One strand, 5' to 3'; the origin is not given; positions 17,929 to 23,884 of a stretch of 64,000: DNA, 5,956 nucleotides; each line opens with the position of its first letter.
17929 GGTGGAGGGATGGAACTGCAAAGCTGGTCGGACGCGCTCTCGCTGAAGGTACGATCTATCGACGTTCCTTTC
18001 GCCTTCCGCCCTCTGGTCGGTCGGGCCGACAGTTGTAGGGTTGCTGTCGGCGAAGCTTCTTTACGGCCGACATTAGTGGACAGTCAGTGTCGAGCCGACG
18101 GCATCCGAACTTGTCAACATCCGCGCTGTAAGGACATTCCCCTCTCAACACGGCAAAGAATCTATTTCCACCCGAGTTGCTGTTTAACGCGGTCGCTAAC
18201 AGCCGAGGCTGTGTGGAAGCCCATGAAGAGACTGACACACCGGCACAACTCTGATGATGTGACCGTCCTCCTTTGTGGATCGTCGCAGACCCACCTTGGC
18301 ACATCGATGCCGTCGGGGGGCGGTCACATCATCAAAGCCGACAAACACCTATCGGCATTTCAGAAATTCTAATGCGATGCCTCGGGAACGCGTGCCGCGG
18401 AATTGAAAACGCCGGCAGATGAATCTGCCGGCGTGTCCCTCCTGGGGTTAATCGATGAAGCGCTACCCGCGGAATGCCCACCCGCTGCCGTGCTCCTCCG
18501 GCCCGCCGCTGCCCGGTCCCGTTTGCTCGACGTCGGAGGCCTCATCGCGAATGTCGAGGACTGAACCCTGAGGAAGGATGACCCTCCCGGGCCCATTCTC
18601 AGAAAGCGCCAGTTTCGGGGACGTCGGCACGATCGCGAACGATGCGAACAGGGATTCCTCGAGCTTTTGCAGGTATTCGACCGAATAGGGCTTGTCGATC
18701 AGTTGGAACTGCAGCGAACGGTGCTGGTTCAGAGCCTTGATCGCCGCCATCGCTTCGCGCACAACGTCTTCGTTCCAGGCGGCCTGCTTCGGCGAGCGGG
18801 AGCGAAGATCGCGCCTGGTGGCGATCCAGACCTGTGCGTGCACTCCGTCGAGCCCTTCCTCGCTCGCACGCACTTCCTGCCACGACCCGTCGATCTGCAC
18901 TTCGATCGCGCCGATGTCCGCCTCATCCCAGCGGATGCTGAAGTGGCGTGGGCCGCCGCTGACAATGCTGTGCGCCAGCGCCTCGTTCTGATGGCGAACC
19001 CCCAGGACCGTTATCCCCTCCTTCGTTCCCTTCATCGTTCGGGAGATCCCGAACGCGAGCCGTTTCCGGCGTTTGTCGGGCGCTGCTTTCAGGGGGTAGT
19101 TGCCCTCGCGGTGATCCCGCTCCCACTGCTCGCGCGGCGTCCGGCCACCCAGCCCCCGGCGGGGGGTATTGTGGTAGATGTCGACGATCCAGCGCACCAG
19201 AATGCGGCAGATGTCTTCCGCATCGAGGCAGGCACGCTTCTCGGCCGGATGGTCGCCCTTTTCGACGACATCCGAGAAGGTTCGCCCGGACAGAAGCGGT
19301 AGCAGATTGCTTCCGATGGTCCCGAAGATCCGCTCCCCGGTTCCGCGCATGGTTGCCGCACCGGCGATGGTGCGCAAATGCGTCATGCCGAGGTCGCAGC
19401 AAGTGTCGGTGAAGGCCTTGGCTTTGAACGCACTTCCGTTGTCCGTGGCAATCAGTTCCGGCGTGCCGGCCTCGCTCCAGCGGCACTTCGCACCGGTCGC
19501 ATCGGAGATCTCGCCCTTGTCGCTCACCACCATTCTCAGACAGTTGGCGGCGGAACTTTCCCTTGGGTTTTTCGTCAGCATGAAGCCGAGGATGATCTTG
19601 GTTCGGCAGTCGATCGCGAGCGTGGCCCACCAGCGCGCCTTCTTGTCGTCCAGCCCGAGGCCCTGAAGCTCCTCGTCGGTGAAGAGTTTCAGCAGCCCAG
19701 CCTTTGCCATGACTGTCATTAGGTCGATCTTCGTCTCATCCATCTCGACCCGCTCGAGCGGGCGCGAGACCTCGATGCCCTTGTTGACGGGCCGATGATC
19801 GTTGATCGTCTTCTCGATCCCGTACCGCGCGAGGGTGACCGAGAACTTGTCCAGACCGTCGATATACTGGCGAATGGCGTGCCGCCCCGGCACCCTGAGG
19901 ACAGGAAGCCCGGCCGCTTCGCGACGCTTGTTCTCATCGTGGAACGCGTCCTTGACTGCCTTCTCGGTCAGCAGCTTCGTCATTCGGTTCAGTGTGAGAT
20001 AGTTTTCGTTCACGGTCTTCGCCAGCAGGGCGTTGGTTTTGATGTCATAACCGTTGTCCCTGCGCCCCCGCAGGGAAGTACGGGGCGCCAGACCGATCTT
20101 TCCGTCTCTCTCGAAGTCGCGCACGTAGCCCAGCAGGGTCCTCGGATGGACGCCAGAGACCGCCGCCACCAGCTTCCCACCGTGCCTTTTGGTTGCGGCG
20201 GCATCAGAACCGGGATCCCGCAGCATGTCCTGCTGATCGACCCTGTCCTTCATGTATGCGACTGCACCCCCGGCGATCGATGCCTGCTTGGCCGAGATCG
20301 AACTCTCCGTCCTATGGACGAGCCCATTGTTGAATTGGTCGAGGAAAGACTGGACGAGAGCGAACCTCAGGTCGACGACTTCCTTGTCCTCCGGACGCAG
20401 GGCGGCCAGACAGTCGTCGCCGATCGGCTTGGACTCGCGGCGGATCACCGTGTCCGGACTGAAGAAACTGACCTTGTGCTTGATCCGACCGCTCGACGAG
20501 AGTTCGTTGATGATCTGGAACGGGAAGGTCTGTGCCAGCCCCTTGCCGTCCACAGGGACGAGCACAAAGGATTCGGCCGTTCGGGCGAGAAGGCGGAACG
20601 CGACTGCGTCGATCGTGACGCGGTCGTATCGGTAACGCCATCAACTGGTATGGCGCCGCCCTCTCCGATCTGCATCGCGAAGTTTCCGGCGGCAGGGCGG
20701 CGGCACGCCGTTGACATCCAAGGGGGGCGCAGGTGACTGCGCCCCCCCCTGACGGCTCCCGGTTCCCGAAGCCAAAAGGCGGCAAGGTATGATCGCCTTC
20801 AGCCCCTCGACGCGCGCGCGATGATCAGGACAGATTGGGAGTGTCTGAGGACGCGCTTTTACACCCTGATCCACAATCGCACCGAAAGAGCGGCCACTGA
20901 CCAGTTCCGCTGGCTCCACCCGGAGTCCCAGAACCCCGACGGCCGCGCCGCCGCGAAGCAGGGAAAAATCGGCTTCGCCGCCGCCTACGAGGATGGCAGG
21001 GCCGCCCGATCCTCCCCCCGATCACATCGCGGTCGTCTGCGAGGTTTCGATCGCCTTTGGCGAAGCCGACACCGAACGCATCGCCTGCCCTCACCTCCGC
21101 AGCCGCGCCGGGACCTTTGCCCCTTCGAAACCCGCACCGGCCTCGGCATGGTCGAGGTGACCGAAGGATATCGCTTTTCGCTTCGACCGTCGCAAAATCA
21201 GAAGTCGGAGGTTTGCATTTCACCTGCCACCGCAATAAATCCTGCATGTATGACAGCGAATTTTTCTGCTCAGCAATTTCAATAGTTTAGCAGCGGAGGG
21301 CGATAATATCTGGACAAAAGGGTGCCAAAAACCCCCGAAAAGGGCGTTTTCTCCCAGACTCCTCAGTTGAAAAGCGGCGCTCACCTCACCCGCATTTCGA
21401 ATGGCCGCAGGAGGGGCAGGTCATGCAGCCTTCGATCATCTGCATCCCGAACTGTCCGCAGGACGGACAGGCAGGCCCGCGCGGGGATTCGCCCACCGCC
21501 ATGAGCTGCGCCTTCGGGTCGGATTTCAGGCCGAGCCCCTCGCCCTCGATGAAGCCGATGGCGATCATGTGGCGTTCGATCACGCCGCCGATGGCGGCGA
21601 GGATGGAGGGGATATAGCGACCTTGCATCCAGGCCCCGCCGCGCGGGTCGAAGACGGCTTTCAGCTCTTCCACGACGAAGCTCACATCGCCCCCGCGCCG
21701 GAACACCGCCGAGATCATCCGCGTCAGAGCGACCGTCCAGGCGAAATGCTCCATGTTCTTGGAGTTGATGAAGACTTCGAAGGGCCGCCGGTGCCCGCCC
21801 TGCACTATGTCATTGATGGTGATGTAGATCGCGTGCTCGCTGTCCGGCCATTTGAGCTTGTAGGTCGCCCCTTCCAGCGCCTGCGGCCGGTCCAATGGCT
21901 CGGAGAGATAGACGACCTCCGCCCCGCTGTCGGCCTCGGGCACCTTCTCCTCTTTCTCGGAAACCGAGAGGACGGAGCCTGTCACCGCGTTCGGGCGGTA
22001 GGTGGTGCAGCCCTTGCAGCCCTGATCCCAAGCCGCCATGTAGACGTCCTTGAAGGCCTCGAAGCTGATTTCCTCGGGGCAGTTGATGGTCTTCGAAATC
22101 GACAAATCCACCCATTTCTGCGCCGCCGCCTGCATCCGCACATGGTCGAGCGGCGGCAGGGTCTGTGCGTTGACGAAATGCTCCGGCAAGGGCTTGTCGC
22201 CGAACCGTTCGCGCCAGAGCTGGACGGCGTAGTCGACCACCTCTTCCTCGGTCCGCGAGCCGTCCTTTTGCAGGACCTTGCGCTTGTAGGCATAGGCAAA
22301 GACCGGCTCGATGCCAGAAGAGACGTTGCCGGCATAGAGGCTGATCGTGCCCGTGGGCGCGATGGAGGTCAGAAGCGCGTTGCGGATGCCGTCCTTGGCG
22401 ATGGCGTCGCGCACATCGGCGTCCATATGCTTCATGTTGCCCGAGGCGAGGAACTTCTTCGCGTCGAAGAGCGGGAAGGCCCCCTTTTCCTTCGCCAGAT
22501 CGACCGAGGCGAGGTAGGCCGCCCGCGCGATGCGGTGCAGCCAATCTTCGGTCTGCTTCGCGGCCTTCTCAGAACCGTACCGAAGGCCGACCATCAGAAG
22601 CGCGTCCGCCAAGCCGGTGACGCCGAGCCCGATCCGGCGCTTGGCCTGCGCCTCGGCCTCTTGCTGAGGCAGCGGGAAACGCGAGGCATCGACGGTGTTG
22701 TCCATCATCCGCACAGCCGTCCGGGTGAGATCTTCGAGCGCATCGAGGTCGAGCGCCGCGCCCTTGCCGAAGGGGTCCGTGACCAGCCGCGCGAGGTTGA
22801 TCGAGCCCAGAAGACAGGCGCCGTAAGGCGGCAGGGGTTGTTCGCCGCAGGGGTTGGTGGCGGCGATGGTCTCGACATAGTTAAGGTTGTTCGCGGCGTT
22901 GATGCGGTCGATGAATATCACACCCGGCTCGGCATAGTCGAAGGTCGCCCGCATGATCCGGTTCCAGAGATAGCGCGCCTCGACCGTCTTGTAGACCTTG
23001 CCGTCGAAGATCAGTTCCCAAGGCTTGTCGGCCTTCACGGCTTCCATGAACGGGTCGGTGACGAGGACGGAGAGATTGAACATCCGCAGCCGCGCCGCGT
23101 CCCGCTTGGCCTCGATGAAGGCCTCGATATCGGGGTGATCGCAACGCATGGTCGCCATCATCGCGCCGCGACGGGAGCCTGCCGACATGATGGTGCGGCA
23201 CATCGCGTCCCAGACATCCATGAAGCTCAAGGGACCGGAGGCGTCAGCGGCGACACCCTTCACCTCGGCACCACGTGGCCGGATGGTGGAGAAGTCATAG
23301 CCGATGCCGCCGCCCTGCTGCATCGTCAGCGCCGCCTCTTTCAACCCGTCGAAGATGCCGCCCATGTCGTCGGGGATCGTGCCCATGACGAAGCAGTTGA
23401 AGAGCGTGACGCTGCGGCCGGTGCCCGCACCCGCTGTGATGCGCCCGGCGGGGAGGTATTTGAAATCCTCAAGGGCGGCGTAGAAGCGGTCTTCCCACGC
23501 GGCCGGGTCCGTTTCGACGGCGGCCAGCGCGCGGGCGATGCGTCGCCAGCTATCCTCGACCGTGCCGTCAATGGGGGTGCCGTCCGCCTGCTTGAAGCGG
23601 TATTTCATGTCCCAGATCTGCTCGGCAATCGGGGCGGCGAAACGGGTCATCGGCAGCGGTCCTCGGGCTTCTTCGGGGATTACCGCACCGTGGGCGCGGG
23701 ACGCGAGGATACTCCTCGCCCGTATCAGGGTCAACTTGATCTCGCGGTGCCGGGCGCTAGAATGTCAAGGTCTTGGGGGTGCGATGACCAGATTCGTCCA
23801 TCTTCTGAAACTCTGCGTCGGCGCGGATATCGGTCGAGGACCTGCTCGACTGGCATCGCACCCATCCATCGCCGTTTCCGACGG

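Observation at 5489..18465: tni operon split by 12,970 bp of cargo, with the cargo bounded by two related TGTCG-hairpin motifs and a third transposon-end-like site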

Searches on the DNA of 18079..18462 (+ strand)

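Call 73: search_dna_similar(query=window:18079-18462:+, collection=plasmids, mode=distant, max_evalue=0.01, max_rows=15)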
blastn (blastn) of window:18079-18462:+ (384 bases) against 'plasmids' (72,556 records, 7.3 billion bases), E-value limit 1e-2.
Records with a match: 172; places in all: 212; records where one place covers at least 80% of the query: 0.
Best place of each record, by identity: 95-99% 38; 90-95% 24; 80-90% 103; 60-80% 7.
By first word of the organism name: Pseudosulfitobacter 32; Bradyrhizobium 29; Paracoccus 26; Leisingera 6; Rhizobium 6; Haematobacter 5; Novosphingobium 5; Sphingobium 5; Phaeobacter 4; Agrobacterium 4; and 35 more.
By predicted mobility (MOB-suite, as given by PLSDB): non-mobilizable 100; conjugative 47; mobilizable 25.
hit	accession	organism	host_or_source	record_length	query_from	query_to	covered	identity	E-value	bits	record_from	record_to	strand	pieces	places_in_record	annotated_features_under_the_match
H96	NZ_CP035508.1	Haematobacter massiliensis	single cell,human skin swab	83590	182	267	22%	95.3%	6e-30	138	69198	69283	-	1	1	IS110 family transposase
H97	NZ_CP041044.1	Paracoccus sp. AK26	pure culture,Hexachlorocyclohexane ...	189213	171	261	24%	88.3%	7e-23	114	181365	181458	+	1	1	none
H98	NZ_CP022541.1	Antarctobacter heliothermus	Skeletonema marinoi strain ST54,Cell ...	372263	171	261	24%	87.9%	7e-23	115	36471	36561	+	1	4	none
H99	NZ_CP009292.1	Novosphingobium pentaromativorans US6-1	mud sediment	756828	182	271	23%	88.0%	8e-22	111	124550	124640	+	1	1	none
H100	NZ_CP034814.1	Paracoccus sp. Arc7-R13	-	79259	174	261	23%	89.8%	5e-24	119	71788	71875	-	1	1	none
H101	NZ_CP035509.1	Haematobacter massiliensis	single cell,human skin swab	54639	182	264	22%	94.0%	1e-26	128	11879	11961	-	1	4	IS110 family transposase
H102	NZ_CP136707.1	Tritonibacter scottomollicae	Macrocystis pyrifera gametophyte,Whole ...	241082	182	261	21%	97.5%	2e-29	136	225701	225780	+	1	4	none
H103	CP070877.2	Pseudosulfitobacter pseudonitzschiae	Skeletonema costatum,The surface ...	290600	182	262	21%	95.1%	3e-27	129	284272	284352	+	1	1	IS110 family transposase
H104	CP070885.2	Pseudosulfitobacter pseudonitzschiae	Skeletonema costatum,The surface ...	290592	182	262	21%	95.1%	3e-27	129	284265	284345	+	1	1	IS110 family transposase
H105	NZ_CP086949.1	Pseudosulfitobacter pseudonitzschiae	Skeletonema costatum,The surface ...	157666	182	262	21%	95.1%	3e-27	129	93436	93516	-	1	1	IS110 family transposase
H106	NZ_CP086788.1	Pseudosulfitobacter pseudonitzschiae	Thalassiosira tenera,The surface ...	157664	182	262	21%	95.1%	3e-27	129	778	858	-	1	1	IS110 family transposase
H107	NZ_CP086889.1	Pseudosulfitobacter pseudonitzschiae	Skeletonema costatum,The surface ...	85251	182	262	21%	95.1%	3e-27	129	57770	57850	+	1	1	IS110 family transposase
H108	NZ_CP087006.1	Pseudosulfitobacter pseudonitzschiae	Skeletonema costatum,The surface ...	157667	182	262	21%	95.1%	3e-27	129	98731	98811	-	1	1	IS110 family transposase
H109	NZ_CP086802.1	Pseudosulfitobacter pseudonitzschiae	Thalassiosira tenera,The surface ...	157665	182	262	21%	95.1%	3e-27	129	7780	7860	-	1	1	IS110 family transposase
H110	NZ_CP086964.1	Pseudosulfitobacter pseudonitzschiae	Skeletonema costatum,The surface ...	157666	182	262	21%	95.1%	3e-27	129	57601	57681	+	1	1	IS110 family transposase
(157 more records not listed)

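Call 75: get_annotated_region(hit=H96, flank=3000)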
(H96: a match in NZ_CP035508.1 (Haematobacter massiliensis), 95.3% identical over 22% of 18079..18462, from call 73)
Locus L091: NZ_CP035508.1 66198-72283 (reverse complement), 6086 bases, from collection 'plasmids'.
description: Haematobacter massiliensis strain OT1 plasmid pOT1-8, complete sequence
organism: Haematobacter massiliensis (NCBI taxid 195105)
taxonomy: Bacteria; Pseudomonadota; Alphaproteobacteria; Rhodobacterales; Paracoccaceae; Haematobacter; Haematobacter massiliensis
host: -; source: single cell,human skin swab; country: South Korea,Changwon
typing (MOB-suite, as given by PLSDB): non-mobilizable; mating-pair formation MPF_T
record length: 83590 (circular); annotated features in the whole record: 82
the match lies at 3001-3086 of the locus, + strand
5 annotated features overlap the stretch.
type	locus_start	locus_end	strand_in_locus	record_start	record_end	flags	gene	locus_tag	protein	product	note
CDS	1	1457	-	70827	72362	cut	istA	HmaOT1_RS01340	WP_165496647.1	IS21 family transposase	-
CDS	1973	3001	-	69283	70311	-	-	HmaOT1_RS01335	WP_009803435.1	IS110 family transposase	-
CDS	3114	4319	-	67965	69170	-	-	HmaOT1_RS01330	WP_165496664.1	MFS transporter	GO:0055085 - transmembrane transport [Evidence IEA]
CDS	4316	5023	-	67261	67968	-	arsH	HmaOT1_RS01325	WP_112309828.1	arsenical resistance protein ArsH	GO:0046685 - response to arsenic-containing substance [Evidence IEA]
CDS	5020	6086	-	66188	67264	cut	arsB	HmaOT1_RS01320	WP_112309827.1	ACR3 family arsenite efflux transporter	GO:0046685 - response to arsenic-containing substance [Evidence IEA]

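Call 76: get_annotated_region(hit=H102, flank=3000)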
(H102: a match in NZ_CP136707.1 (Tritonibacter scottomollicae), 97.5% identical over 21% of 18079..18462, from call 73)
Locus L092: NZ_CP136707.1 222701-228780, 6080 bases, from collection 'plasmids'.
description: Tritonibacter scottomollicae strain LC.270.F.C4 plasmid unnamed4, complete sequence
organism: Tritonibacter scottomollicae (NCBI taxid 483013)
taxonomy: Bacteria; Pseudomonadota; Alphaproteobacteria; Rhodobacterales; Paracoccaceae; Tritonibacter; Tritonibacter scottomollicae
host: -; source: Macrocystis pyrifera gametophyte,Whole organism,Laboratory; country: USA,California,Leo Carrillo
typing (MOB-suite, as given by PLSDB): conjugative; relaxase MOBP,MOBP; mating-pair formation MPF_T
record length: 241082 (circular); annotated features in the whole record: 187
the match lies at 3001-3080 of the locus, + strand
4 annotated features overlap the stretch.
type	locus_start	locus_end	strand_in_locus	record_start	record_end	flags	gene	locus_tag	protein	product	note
CDS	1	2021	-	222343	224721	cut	-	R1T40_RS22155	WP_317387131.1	methyl-accepting chemotaxis protein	-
CDS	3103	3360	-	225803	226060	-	-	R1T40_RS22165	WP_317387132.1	hypothetical protein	-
CDS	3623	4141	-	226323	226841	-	-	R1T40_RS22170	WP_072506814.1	SMI1/KNR4 family protein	-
CDS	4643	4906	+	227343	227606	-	-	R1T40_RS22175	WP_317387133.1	hypothetical protein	-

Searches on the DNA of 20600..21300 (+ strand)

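Call 87: search_dna_similar(query=window:20600-21300:+, collection=plasmids, mode=distant, max_evalue=0.01, max_rows=12)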
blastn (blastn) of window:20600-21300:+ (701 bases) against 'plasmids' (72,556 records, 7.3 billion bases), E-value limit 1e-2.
Records with a match: 1; places in all: 1; records where one place covers at least 80% of the query: 0.
Best place of each record, by identity: 80-90% 1.
By first word of the organism name: Paracoccus 1.
By predicted mobility (MOB-suite, as given by PLSDB): non-mobilizable 1.
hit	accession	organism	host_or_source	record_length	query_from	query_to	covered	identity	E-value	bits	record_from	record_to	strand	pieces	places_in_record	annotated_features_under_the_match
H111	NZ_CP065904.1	Paracoccus marcusii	Cancer pagurus,whole ...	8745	307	355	7%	85.7%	3e-5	58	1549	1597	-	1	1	DNA methyltransferase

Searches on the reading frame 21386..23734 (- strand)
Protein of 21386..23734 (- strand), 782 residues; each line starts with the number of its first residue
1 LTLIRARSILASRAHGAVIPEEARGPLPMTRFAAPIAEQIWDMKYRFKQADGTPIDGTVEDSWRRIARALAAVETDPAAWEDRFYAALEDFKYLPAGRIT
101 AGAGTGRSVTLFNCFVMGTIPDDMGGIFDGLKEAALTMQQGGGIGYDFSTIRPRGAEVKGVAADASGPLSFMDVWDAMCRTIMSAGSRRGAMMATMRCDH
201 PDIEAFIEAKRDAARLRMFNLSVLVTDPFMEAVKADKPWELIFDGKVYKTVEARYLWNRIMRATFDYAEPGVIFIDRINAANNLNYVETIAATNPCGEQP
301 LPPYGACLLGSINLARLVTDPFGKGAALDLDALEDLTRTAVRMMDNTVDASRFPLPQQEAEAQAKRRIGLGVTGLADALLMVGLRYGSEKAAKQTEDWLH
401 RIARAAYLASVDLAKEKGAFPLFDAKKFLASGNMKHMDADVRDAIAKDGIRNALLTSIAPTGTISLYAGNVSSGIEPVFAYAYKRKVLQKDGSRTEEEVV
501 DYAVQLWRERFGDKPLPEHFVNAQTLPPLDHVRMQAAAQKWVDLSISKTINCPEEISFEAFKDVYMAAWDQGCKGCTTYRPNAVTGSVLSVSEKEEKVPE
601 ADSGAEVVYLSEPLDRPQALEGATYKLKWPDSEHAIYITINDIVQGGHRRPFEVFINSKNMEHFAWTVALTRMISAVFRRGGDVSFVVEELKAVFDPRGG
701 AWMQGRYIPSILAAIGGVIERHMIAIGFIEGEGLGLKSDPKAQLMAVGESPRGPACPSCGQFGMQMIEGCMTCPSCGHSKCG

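Call 5: search_protein_families(library=pfam, proteins=[window:21386-23734:-])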
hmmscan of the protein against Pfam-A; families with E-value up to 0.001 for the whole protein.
window:21386-23734:- (782 aa): 3 families
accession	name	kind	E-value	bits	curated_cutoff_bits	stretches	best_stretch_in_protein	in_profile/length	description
PF02867.20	Ribonuc_red_lgC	-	9.1e-126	421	23.9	1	113-579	2-523/523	Ribonucleotide reductase, barrel domain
PF00317.26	Ribonuc_red_lgN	-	9e-13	48.5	28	1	36-107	6-76/77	Ribonucleotide reductase, all-alpha domain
PF12637.14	TSCPD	-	3.4e-11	43.7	22.8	1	625-723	3-88/88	TSCPD domain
